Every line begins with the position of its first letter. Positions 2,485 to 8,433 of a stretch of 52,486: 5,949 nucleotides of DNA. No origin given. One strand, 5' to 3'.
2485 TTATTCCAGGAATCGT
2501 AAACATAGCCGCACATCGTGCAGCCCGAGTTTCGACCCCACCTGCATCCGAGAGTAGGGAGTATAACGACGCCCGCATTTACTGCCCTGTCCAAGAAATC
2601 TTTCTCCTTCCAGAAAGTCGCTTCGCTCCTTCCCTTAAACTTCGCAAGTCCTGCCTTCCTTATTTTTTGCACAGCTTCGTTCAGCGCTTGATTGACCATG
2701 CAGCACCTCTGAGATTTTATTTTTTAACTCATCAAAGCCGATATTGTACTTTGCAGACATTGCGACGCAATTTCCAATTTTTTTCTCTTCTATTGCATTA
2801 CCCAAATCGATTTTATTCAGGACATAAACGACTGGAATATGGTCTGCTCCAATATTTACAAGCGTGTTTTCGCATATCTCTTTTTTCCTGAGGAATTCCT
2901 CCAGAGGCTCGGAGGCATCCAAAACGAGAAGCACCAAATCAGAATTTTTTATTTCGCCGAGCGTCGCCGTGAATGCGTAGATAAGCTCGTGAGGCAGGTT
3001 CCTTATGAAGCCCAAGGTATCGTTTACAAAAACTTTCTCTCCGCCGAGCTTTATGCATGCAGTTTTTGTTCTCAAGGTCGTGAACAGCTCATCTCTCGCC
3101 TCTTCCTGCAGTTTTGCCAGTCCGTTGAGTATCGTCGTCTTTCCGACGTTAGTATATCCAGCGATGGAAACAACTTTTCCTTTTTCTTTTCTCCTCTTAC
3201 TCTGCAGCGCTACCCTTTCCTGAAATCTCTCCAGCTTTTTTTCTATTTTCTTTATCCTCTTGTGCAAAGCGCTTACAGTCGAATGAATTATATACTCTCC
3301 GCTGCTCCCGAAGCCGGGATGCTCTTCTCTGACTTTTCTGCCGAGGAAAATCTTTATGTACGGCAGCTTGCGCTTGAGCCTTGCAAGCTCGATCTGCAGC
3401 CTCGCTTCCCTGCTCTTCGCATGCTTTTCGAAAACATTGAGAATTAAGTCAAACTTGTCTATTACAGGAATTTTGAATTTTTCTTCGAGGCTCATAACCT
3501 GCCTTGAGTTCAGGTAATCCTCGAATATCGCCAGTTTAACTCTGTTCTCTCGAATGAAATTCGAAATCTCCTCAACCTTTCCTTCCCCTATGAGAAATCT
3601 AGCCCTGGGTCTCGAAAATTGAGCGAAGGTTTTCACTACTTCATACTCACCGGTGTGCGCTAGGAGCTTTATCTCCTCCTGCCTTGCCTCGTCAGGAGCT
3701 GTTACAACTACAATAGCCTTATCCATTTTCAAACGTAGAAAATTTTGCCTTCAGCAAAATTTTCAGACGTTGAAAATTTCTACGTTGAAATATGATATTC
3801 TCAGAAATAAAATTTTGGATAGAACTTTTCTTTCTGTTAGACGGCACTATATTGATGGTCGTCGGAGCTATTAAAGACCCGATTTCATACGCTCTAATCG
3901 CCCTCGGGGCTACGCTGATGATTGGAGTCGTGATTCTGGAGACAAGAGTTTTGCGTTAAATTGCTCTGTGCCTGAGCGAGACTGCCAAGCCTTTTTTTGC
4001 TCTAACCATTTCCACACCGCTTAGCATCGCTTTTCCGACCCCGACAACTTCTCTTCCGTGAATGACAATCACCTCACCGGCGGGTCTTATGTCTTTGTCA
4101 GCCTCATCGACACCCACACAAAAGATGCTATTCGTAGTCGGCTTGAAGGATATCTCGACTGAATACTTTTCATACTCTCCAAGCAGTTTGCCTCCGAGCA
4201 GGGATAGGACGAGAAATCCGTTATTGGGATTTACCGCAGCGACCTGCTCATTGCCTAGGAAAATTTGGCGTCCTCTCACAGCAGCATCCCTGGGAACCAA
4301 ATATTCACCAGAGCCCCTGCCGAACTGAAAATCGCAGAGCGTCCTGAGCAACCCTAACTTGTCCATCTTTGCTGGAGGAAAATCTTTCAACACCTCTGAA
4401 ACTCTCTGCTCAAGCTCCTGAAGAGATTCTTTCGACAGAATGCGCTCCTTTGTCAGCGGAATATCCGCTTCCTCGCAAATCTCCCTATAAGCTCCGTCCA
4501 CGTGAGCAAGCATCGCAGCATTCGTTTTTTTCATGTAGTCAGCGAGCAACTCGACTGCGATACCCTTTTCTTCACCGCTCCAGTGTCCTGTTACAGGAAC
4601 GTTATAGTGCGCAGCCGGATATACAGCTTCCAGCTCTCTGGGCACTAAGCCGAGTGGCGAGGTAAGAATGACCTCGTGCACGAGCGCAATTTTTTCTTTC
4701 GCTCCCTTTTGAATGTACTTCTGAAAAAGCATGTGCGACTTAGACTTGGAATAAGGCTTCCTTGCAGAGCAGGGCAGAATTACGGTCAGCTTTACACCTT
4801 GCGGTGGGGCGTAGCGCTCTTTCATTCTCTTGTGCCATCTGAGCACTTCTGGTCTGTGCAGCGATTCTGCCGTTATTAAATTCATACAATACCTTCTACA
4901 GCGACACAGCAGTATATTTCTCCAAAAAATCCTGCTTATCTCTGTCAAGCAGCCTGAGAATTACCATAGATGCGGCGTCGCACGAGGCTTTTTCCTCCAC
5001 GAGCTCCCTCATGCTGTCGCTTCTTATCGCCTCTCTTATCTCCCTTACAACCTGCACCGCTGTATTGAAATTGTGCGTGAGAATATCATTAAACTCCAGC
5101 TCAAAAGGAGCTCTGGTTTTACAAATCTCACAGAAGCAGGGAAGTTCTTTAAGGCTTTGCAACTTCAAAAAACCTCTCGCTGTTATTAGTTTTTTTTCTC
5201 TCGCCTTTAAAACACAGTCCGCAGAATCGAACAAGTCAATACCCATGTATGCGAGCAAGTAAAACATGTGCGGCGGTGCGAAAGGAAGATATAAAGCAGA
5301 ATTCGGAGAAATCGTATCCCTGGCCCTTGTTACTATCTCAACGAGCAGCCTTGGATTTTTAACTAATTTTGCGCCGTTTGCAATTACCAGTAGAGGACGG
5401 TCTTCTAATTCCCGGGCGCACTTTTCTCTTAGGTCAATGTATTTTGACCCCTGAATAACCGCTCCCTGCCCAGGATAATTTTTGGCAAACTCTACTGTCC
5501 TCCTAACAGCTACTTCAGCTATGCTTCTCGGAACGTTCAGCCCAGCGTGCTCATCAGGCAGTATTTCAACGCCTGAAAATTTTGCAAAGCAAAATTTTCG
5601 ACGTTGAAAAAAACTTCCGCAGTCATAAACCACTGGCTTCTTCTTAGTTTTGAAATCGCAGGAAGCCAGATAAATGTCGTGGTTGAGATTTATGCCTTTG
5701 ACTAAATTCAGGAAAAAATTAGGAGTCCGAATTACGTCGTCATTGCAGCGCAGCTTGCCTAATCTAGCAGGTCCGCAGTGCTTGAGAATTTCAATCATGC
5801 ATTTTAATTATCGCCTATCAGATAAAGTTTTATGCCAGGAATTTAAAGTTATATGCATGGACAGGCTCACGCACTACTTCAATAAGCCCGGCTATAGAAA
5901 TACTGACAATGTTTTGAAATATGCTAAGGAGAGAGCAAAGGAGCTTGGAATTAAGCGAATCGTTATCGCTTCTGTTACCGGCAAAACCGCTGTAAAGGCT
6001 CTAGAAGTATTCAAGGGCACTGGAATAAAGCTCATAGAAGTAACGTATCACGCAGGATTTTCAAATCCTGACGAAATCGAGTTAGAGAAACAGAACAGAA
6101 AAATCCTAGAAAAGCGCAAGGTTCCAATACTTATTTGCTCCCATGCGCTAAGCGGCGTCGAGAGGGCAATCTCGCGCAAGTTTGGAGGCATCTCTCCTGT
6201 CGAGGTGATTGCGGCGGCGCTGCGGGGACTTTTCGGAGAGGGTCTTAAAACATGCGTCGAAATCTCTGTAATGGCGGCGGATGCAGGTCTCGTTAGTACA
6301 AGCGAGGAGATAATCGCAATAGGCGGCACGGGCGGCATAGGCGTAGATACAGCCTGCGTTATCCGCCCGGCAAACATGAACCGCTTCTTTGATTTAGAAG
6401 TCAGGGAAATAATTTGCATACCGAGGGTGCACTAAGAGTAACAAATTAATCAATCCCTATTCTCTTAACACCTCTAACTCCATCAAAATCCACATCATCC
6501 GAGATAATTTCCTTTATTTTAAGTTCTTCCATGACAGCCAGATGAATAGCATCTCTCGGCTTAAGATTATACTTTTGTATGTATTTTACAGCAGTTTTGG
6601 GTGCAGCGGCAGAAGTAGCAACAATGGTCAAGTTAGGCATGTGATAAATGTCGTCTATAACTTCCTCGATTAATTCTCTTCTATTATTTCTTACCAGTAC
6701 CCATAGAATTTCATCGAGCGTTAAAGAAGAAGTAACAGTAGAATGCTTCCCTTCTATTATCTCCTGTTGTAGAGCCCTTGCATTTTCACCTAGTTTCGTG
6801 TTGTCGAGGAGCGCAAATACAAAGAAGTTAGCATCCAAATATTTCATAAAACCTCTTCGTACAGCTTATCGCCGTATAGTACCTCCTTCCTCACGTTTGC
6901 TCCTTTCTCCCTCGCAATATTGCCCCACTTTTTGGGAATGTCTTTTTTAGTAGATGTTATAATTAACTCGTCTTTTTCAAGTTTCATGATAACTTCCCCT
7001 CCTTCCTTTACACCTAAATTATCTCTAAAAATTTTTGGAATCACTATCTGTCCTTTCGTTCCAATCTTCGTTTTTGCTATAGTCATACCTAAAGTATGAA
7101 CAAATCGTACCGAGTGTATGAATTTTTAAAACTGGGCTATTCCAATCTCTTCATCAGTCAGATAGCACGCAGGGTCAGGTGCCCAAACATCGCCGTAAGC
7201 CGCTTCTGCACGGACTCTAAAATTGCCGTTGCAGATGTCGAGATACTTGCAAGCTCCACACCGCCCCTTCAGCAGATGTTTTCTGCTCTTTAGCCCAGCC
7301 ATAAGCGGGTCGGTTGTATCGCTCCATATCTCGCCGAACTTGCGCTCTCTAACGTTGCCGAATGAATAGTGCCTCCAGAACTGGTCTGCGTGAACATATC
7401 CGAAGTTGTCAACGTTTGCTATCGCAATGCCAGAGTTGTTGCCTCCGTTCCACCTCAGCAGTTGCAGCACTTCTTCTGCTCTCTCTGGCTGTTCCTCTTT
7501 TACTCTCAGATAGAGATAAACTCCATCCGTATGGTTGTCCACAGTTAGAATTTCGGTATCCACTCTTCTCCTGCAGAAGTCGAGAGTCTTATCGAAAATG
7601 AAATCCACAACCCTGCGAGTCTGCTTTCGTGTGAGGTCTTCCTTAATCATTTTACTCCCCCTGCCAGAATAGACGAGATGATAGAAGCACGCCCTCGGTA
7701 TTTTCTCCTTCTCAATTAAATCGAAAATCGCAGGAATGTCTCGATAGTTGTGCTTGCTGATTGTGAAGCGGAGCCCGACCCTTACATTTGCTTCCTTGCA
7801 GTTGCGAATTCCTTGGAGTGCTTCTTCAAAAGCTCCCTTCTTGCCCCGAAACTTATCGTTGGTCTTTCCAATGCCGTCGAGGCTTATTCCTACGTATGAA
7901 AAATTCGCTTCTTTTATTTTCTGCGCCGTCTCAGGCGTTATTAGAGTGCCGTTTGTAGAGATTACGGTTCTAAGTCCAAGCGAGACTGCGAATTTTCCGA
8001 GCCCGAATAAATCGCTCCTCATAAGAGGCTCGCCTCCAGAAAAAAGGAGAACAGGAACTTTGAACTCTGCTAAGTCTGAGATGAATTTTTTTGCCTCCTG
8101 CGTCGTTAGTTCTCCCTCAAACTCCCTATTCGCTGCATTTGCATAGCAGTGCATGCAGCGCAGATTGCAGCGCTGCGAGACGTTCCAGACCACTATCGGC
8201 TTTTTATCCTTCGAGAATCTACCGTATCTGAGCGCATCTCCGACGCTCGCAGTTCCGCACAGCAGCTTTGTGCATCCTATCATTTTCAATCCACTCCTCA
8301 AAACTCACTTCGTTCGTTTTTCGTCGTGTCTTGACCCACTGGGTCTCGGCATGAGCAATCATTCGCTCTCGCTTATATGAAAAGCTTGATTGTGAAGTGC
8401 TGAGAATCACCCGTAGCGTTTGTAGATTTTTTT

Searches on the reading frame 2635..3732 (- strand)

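Call 86: search_protein_families(library=pfam, proteins=[window:2635-3732:-], max_evalue=0.0001)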
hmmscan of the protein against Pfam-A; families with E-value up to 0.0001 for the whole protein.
window:2635-3732:- (365 aa): 6 families
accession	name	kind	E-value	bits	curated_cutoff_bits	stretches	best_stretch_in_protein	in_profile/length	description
PF13167.11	GTP-bdg_N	-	3.4e-20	72.9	25.4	1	17-101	3-88/89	GTP-binding GTPase N-terminal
PF01926.29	MMR_HSR1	-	5.4e-16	59.1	21.9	1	188-307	2-113/113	50S ribosome-binding GTPase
PF16360.10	GTP-bdg_M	-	1.4e-12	48.4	29.5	1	104-181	1-79/79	GTP-binding GTPase Middle Region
PF16897.10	MMR_HSR1_Xtn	-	2.8e-06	27.7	35.2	1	297-344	54-104/106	C-terminal region of MMR_HSR1 domain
PF03193.22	RsgA_GTPase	-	8.7e-06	26.1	30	0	263-348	22-115/174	RsgA GTPase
PF02421.24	FeoB_N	-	5.1e-05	23.3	27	0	188-338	3-154/156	Ferrous iron transport protein B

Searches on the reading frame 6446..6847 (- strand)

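Call 74: search_protein_families(library=pfam, proteins=[window:6446-6847:-], max_evalue=0.00001)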
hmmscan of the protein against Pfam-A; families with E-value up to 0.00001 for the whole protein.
window:6446-6847:- (133 aa): 1 family
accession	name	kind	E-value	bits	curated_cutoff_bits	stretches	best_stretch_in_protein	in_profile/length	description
PF01850.27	PIN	-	8.6e-18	65.5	23.6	1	3-125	2-118/120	PIN domain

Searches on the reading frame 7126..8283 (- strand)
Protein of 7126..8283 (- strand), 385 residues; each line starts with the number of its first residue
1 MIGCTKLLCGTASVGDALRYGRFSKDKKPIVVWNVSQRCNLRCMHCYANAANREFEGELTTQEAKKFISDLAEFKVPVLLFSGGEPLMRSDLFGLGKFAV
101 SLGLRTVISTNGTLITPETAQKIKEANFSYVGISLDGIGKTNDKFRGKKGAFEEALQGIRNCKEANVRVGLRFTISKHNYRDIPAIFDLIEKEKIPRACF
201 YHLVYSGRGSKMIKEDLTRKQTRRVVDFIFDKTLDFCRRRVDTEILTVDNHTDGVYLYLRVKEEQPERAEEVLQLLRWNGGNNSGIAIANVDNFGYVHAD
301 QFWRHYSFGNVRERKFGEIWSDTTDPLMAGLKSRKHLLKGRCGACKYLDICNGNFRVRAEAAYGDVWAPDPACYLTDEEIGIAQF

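Call 31: find_homologous_proteins(query=window:7126-8283:-, max_evalue=1e-100)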
Query window:7126-8283:- (385 aa): 7995 proteins with E <= 1e-100 among 8000 candidates; the best 120 are listed.
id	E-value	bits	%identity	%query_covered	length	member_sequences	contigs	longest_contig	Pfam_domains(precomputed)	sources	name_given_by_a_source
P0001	2.5e-265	897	100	100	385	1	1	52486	PF04055.28,PF13353.12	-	-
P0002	1.5e-259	878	98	100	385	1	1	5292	PF04055.28,PF13353.12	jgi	jgi:putative heme d1 biosynthesis radical SAM protein NirJ1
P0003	1.2e-257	872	97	100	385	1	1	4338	PF04055.28,PF13353.12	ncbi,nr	ncbi:MAG: radical SAM protein [Candidatus Hydrothermarchaeota archaeon]|nr:radical SAM protein [Cand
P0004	4.9e-251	850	96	99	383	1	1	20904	PF04055.28,PF13353.12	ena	-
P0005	3.3e-250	848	96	99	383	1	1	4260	PF04055.28,PF13353.12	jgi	-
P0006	5.7e-242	820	91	99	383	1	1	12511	PF04055.28,PF13353.12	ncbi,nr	ncbi:MAG: radical SAM protein [Euryarchaeota archaeon]|nr:radical SAM protein [Euryarchaeota archaeo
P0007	4.5e-240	814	91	99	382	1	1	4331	PF04055.28,PF13353.12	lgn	-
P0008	1.1e-239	813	91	99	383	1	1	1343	PF04055.28,PF13353.12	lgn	-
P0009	1.6e-238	809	90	99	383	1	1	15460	PF04055.28,PF13353.12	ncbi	-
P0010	1.4e-221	753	83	99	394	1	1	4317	PF04055.28,PF13353.12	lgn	-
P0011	2.5e-200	683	75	99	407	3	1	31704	PF04055.28,PF13353.12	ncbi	-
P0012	8.2e-200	682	74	99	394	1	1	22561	PF04055.28,PF13353.12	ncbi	-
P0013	2.4e-196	670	73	99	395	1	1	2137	PF04055.28,PF13353.12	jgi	jgi:Fe-coproporphyrin III synthase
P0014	6.4e-195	666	73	99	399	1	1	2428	PF04055.28,PF13353.12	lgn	-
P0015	3.7e-194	663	73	99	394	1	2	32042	PF04055.28,PF13353.12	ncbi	ncbi:MAG: radical SAM protein [Candidatus Hydrothermarchaeales archaeon]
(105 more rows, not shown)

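Call 32: find_encoding_contigs(protein=P0004, flank=10000, max_places=3)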
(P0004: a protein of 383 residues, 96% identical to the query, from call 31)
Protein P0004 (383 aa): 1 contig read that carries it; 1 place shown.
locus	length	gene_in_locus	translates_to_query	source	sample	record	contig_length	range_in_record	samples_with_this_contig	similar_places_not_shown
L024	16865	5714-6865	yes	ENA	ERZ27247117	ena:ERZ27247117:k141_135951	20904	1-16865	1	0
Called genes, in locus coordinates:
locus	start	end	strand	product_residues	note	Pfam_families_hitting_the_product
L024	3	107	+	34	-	?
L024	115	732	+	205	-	PF01209:Ubie_methyltran (faint), PF08241:Methyltransf_11, PF13489:Methyltransf_23 (weak), PF13649:Methyltransf_25 (weak), PF13847:Methyltransf_31, PF08242:Methyltransf_12 (weak)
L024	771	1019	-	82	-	-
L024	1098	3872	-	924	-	PF00270:DEAD, PF04851:ResIII, PF00271:Helicase_C, PF19306:WHD_Lhr, PF08494:DEAD_assoc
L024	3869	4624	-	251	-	-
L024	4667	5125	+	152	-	PF13404:HTH_AsnC-type, PF22451:NirdL-like_HTH, PF17805:AsnC_trans_reg2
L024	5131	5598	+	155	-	PF13404:HTH_AsnC-type, PF13412:HTH_24 (faint), PF22451:NirdL-like_HTH, PF17805:AsnC_trans_reg2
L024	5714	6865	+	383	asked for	PF04055:Radical_SAM, PF13353:Fer4_12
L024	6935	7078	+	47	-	-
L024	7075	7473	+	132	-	PF01850:PIN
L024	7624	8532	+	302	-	PF01702:TGT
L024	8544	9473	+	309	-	PF17884:DUF5591, PF14810:TGT_C2, PF01472:PUA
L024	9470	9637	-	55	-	-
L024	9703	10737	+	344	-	PF16897:MMR_HSR1_Xtn (faint), PF13167:GTP-bdg_N, PF16360:GTP-bdg_M, PF03193:RsgA_GTPase (faint), PF01926:MMR_HSR1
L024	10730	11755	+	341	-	PF04055:Radical_SAM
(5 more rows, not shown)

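Call 33: find_encoding_contigs(protein=P0006, flank=10000, max_places=3)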
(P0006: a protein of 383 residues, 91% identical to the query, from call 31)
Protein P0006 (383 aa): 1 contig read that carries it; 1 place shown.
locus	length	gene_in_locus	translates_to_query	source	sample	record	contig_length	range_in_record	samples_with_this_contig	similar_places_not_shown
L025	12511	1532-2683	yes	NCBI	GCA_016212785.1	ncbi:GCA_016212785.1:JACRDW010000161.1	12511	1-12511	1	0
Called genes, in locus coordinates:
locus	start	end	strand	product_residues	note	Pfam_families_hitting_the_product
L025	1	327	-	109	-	?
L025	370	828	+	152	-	PF13404:HTH_AsnC-type, PF13412:HTH_24 (weak), PF22451:NirdL-like_HTH, PF17805:AsnC_trans_reg2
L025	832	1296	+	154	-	PF13404:HTH_AsnC-type, PF13412:HTH_24 (faint), PF22451:NirdL-like_HTH, PF17805:AsnC_trans_reg2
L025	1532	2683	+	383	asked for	PF04055:Radical_SAM, PF13353:Fer4_12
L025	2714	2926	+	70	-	-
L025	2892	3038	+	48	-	-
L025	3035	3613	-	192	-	PF02887:PK_C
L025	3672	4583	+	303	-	PF01702:TGT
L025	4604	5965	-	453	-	PF14537:Cytochrom_c3_2 (faint), PF03264:Cytochrom_NNT (faint), PF09699:Paired_CXXCH_1 (faint), PF13435:Cytochrome_C554 (faint), PF14522:Cytochrome_C7 (faint), PF22113:Mtrc-MtrF_II-IV_dom (weak)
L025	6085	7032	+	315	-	PF17884:DUF5591, PF14810:TGT_C2, PF01472:PUA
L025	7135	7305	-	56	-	-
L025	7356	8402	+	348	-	PF02421:FeoB_N (faint), PF13167:GTP-bdg_N, PF16360:GTP-bdg_M, PF01926:MMR_HSR1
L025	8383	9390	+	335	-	PF04055:Radical_SAM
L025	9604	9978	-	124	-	-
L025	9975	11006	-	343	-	PF01992:vATP-synt_AC39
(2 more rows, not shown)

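Call 34: find_encoding_contigs(protein=P0009, flank=10000, max_places=3)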
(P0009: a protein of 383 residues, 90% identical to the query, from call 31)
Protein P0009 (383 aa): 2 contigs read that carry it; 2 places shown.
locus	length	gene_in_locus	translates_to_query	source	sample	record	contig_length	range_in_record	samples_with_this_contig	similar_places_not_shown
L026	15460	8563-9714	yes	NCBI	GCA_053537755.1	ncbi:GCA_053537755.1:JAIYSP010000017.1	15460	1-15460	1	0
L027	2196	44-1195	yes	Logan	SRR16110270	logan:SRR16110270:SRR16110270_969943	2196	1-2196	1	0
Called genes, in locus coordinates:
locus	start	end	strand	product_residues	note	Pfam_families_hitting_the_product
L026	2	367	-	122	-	?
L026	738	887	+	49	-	-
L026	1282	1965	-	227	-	PF00455:DeoRC (faint), PF06026:Rib_5-P_isom_A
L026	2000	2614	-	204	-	PF02811:PHP, PF13263:PHP_C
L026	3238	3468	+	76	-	PF26688:RHH_12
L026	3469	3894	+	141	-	PF10130:PIN_2, PF13470:PIN_3 (faint)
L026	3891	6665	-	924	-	PF00270:DEAD, PF04851:ResIII, PF00271:Helicase_C, PF19306:WHD_Lhr, PF08494:DEAD_assoc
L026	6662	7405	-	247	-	-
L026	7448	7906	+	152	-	PF13404:HTH_AsnC-type, PF13412:HTH_24 (faint), PF22451:NirdL-like_HTH, PF17805:AsnC_trans_reg2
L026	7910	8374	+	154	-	PF13404:HTH_AsnC-type, PF13412:HTH_24 (weak), PF22451:NirdL-like_HTH, PF17805:AsnC_trans_reg2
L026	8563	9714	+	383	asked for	PF04055:Radical_SAM, PF13353:Fer4_12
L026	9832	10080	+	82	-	PF04014:MazE_antitoxin (weak)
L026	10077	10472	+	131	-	PF01850:PIN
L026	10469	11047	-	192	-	PF02887:PK_C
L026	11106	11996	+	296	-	PF01702:TGT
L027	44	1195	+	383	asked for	PF04055:Radical_SAM, PF13353:Fer4_12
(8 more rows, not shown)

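Call 40: find_encoding_contigs(protein=P0010, flank=10000, max_places=2)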
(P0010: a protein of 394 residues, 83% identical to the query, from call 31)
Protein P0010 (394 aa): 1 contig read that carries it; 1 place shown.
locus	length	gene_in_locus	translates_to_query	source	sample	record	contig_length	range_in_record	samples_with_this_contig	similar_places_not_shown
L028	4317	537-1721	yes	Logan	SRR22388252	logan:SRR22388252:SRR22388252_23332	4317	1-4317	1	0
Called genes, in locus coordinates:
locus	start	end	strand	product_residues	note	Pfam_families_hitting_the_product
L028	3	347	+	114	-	?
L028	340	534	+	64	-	-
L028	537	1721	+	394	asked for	PF04055:Radical_SAM, PF13353:Fer4_12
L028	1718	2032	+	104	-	PF04307:YdjM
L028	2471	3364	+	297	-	PF01702:TGT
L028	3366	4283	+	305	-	PF17884:DUF5591, PF14810:TGT_C2, PF01472:PUA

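Call 41: find_encoding_contigs(protein=P0011, flank=10000, max_places=2)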
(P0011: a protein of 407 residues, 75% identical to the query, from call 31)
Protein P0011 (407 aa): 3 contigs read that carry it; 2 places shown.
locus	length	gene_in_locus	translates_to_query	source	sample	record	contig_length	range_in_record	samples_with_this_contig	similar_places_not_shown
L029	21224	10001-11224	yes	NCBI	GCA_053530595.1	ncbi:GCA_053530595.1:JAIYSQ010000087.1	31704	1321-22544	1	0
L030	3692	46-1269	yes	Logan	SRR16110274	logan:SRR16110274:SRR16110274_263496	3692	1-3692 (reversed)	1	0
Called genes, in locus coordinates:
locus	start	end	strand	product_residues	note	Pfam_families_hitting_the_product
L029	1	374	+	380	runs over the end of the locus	PF03599:CdhD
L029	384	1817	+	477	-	-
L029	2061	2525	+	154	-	-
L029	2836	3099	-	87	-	-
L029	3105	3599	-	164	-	PF19502:DUF6036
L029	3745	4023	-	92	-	PF17723:RHH_8 (weak)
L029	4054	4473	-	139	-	PF10130:PIN_2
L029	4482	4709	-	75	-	PF26688:RHH_12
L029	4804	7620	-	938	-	PF00270:DEAD, PF04851:ResIII (weak), PF00271:Helicase_C, PF19306:WHD_Lhr, PF08494:DEAD_assoc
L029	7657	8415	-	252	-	-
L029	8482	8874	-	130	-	PF01402:RHH_1, PF03683:UPF0175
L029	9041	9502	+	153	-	PF13404:HTH_AsnC-type, PF13412:HTH_24 (faint), PF22451:NirdL-like_HTH, PF17805:AsnC_trans_reg2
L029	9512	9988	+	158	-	PF13404:HTH_AsnC-type, PF13412:HTH_24 (faint), PF22451:NirdL-like_HTH, PF17805:AsnC_trans_reg2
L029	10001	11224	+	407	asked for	PF04055:Radical_SAM, PF13353:Fer4_12 (weak)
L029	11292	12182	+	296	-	PF01702:TGT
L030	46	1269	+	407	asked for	PF04055:Radical_SAM, PF13353:Fer4_12 (weak)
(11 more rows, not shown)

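Call 42: find_encoding_contigs(protein=P0002, flank=10000, max_places=2)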
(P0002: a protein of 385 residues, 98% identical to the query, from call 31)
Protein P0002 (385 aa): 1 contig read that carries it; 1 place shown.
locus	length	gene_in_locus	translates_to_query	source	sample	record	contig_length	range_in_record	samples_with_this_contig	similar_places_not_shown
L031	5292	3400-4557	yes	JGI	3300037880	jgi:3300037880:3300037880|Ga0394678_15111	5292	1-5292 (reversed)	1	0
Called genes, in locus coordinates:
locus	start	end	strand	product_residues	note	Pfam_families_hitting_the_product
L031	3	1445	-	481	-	?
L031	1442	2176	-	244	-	-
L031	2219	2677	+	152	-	PF13404:HTH_AsnC-type (weak), PF22451:NirdL-like_HTH, PF17805:AsnC_trans_reg2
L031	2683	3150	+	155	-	PF13404:HTH_AsnC-type, PF13412:HTH_24 (weak), PF22451:NirdL-like_HTH, PF17805:AsnC_trans_reg2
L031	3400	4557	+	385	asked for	PF04055:Radical_SAM, PF13353:Fer4_12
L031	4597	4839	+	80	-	PF04014:MazE_antitoxin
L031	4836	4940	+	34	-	-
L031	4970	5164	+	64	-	PF01850:PIN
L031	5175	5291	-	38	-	?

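Call 74: search_protein_families(library=pfam, proteins=[window:7126-8283:-], max_evalue=0.00001)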
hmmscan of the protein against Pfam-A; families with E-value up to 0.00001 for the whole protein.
window:7126-8283:- (385 aa): 2 families
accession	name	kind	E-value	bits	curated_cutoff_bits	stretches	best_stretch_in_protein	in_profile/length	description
PF04055.27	Radical_SAM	-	1e-28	101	29.5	1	34-190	2-166/166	Radical SAM superfamily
PF13353.11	Fer4_12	-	5.5e-08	33.6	22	1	36-137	12-115/137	4Fe-4S single cluster domain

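Call 108: search_protein_families(library=ncbifam, proteins=[window:7126-8283:-], max_evalue=1e-10)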
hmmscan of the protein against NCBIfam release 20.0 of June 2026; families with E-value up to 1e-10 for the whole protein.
window:7126-8283:- (385 aa): 51 families (the best 25 are shown)
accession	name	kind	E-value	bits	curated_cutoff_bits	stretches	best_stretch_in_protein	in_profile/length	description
TIGR04054.1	rSAM_NirJ1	equivalog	5.6e-185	614.5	650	1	2-380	1-387/387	putative heme d1 biosynthesis radical SAM protein NirJ1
TIGR04546.1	rSAM_ahbC_deAc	equivalog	1.1e-177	590.6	650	1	2-380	1-390/390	12,18-didecarboxysiroheme deacetylase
TIGR04051.1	rSAM_NirJ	equivalog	5.5e-136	453.2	515.45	1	28-381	1-354/354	heme d1 biosynthesis radical SAM protein NirJ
TIGR04347.1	pseudo_SAM_Halo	equivalog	6.2e-130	433.9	525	1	4-380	3-390/390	TIGR04347 family pseudo-SAM/SPASM protein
TIGR04545.1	rSAM_ahbD_hemeb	equivalog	1.2e-65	222.2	500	1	30-374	1-336/339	heme b synthase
TIGR04055.1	rSAM_NirJ2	equivalog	2.5e-63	214.6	500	1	30-374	1-323/326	putative heme d1 biosynthesis radical SAM protein NirJ2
TIGR04053.2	TIGR04053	equivalog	2.4e-62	211.3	395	1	27-374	5-363/366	TIGR04053 family radical SAM/SPASM domain-containing protein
TIGR03962.1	mycofact_rSAM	equivalog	5.4e-38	131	265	1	30-232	12-215/339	mycofactocin radical SAM maturase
TIGR04303.1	GeoRSP_rSAM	equivalog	6.4e-36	124.6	400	1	31-374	7-325/325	GeoRSP system radical SAM/SPASM protein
NF050035.1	rSAM_WgK_link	exception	5.8e-33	114.4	650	1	29-210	8-191/367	radical SAM/SPASM peptide maturase WgkB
TIGR04250.1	SCM_rSAM_ScmE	equivalog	2.8e-32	112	400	1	34-374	8-346/358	SynChlorMet cassette radical SAM/SPASM protein ScmE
TIGR04103.1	rSAM_nif11_3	equivalog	7.9e-31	107.1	725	1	31-192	7-167/412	nif11-class peptide radical SAM maturase 3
NF045574.1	sacti_mat_StsB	exception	5.9e-30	104.5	625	1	30-195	97-261/466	StsB family radical SAM/SPASM domain sactipeptide maturase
TIGR03913.1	rad_SAM_trio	equivalog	1.5e-29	102.7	591.75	1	31-190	21-179/477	GDL motif peptide-associated radical SAM/SPASM maturase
TIGR04251.1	SCM_rSAM_ScmF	equivalog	5.1e-29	101.7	400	1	35-215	10-194/353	SynChlorMet cassette radical SAM/SPASM protein ScmF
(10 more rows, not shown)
